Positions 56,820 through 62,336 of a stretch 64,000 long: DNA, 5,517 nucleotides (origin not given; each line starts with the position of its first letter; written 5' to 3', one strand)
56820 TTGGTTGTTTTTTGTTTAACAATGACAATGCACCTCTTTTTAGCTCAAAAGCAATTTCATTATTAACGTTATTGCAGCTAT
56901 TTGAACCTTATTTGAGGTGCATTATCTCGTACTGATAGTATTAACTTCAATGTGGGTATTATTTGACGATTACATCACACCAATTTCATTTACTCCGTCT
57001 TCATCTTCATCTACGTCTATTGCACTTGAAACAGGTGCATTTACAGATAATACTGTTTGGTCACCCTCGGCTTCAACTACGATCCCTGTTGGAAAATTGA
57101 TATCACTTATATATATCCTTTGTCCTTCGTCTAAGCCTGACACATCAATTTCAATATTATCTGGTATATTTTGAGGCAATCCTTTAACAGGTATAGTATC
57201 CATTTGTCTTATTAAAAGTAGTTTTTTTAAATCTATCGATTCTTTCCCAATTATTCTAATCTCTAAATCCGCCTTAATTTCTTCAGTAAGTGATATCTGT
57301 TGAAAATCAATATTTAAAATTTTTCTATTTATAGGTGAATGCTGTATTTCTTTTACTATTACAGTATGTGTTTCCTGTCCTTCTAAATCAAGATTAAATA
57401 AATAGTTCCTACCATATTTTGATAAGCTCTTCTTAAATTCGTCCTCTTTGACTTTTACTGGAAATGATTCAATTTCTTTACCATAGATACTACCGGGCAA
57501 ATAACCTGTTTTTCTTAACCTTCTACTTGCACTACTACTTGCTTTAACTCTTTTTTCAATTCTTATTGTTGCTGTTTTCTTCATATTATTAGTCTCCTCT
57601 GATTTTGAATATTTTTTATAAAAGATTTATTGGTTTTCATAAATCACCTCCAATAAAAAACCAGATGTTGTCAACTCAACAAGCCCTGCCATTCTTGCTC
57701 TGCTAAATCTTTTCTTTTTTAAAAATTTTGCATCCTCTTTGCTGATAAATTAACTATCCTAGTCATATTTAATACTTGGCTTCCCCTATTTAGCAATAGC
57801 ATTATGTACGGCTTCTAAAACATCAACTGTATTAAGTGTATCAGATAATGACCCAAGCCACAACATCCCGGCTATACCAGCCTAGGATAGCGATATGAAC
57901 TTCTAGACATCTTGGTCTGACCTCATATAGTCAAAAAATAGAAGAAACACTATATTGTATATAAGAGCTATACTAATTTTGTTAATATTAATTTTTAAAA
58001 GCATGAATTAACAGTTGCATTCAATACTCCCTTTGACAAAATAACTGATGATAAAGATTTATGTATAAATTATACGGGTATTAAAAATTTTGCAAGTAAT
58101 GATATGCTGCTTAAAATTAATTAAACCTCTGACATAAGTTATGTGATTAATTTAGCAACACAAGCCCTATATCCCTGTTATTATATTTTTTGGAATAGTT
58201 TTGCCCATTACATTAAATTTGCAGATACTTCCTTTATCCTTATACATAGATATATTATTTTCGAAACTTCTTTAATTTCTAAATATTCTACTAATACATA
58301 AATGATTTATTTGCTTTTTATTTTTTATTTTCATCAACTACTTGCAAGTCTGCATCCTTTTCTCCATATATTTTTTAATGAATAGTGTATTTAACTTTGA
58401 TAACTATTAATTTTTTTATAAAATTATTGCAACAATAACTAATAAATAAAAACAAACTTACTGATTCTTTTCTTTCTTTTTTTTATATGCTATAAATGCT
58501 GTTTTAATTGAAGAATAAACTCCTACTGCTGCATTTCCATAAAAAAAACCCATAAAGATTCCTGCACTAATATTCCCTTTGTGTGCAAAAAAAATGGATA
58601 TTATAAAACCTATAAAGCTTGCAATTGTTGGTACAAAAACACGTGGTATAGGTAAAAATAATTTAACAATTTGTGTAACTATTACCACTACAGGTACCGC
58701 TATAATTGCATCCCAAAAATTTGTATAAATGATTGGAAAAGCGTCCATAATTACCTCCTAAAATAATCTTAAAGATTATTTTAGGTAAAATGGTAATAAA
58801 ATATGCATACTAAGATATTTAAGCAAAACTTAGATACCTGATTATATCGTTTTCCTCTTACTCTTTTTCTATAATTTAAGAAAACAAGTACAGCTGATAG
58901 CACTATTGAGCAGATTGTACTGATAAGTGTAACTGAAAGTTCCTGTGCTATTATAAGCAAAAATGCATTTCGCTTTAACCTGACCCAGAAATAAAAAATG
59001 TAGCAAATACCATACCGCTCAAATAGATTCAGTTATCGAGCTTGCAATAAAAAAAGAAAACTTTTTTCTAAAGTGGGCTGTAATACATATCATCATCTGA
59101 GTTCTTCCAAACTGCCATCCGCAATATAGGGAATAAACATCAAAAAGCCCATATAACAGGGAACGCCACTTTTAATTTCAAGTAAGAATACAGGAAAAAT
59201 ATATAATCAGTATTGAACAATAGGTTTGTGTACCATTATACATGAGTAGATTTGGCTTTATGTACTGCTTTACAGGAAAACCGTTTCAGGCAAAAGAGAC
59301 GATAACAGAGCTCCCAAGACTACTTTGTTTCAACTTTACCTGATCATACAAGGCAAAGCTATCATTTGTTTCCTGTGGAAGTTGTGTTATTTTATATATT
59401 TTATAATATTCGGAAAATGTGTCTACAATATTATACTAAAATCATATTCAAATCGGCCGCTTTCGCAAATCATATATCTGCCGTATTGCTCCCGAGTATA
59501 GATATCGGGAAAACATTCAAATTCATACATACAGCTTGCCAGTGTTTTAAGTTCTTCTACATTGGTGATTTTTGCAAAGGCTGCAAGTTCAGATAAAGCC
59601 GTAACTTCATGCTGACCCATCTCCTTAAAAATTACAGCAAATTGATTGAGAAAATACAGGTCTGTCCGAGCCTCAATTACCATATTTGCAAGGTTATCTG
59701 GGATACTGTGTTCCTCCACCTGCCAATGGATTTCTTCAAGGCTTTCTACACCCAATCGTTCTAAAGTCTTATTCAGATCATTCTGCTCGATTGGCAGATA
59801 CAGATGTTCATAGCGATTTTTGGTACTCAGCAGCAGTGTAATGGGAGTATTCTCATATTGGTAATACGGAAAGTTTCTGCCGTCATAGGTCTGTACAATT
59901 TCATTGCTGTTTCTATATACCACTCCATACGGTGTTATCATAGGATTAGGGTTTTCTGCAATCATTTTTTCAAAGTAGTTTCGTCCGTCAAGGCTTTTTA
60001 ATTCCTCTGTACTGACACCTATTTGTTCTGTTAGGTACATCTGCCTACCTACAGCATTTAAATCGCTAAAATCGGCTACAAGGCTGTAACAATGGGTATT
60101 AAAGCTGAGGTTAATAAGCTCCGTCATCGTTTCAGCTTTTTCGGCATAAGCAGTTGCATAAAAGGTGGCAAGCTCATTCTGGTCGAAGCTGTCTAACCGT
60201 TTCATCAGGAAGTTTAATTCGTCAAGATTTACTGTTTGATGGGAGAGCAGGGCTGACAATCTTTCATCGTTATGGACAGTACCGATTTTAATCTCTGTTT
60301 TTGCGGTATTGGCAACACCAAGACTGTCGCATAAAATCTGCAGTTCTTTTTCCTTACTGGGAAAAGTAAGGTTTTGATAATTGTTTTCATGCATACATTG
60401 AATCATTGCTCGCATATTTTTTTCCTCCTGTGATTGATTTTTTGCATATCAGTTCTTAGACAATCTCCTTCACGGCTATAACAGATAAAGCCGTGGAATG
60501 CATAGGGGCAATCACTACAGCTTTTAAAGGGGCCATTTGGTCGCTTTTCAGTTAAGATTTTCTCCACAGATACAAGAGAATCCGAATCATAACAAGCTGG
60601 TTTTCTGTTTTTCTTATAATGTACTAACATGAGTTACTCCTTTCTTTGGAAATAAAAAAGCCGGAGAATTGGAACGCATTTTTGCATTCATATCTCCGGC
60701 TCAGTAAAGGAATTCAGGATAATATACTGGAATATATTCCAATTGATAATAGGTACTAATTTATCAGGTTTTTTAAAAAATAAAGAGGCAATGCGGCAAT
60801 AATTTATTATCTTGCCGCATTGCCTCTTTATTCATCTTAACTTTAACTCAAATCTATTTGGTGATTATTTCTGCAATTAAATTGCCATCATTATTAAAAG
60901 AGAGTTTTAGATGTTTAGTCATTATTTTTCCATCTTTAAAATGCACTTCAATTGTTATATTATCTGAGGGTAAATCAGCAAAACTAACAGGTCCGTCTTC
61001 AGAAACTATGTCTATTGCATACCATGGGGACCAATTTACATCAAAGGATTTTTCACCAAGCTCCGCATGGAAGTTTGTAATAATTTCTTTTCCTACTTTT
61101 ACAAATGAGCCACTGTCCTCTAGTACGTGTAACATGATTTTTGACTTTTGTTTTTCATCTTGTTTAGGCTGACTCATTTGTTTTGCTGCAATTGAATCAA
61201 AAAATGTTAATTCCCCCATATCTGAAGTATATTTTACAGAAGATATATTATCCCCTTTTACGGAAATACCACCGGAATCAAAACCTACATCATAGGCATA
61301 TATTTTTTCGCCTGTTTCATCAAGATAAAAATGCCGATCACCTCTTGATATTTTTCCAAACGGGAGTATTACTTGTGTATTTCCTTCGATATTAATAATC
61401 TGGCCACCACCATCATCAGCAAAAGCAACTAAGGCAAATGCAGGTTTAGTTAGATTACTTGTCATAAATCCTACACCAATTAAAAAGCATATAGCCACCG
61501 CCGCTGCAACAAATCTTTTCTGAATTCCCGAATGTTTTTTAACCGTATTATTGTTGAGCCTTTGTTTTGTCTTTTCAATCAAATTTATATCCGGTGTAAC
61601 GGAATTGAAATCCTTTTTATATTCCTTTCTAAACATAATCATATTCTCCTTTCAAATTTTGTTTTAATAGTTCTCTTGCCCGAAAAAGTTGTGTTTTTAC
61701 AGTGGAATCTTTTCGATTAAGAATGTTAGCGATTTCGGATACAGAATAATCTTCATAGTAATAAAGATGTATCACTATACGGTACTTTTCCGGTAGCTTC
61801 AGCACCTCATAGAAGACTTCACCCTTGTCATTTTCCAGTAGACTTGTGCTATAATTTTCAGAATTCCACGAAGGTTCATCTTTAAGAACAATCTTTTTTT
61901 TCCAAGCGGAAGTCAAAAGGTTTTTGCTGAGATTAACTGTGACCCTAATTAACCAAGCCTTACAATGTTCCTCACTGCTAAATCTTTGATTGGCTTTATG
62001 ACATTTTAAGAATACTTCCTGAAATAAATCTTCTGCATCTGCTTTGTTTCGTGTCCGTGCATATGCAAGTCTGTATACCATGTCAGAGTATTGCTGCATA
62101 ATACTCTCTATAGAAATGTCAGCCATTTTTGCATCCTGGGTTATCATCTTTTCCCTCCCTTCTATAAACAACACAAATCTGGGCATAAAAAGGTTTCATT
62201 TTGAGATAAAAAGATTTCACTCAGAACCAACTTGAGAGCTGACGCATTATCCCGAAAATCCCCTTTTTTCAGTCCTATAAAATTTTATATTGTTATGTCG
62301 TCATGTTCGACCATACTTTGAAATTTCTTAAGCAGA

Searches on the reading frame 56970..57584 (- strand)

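Call 7: search_protein_families(library=pfam, proteins=[window:56970-57584:-])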
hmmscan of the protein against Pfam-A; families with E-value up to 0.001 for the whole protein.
window:56970-57584:- (204 aa): 2 families
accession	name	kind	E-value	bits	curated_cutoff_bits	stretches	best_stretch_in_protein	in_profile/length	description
PF01386.24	Ribosomal_L25p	-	5.2e-24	85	23.6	1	8-94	2-82/82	Ribosomal L25p family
PF14693.11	Ribosomal_TL5_C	-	8.5e-19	68.1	27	1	102-184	1-83/84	Ribosomal protein TL5, C-terminal domain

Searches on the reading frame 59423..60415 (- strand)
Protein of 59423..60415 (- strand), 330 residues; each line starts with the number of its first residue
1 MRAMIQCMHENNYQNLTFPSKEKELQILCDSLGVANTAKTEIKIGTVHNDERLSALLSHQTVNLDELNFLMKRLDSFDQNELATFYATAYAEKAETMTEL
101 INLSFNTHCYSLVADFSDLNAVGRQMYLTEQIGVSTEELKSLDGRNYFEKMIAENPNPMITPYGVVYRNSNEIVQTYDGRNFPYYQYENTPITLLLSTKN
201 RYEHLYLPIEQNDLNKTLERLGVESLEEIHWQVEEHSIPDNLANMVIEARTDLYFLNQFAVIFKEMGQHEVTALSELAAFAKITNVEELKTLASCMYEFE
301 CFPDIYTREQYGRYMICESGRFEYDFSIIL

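Call 37: search_protein_families(library=pfam, max_evalue=0.00001, proteins=[window:59423-60415:-])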
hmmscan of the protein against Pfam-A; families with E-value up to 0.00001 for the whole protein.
window:59423-60415:- (330 aa): 0 families

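Call 61: search_protein_families(library=pfam, max_evalue=0.0001, proteins=[window:59423-60415:-])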
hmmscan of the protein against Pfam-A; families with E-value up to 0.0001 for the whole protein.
window:59423-60415:- (330 aa): 1 family
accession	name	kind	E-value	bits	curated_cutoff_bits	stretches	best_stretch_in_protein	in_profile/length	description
PF07275.16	ArdA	-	6.8e-05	24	27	0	203-320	17-119/155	Antirestriction protein (ArdA)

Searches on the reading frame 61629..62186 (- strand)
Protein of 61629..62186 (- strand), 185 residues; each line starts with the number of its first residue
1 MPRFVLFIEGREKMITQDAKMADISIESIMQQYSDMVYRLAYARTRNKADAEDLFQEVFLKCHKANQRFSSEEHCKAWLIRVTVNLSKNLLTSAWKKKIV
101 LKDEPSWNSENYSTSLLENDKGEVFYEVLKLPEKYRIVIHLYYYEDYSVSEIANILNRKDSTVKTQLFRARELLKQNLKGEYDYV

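Call 37: search_protein_families(library=pfam, max_evalue=0.00001, proteins=[window:61629-62186:-])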
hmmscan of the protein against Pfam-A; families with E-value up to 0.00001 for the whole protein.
window:61629-62186:- (185 aa): 3 families
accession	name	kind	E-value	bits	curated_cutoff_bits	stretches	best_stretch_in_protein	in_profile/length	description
PF04542.20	Sigma70_r2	-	2.8e-15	56.3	24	1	30-96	2-70/71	Sigma-70 region 2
PF08281.18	Sigma70_r4_2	-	6.5e-14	51.7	25.7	1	129-174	9-54/54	Sigma-70, region 4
PF04545.22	Sigma70_r4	-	7.9e-10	38.5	24.1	1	130-175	4-49/50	Sigma-70, region 4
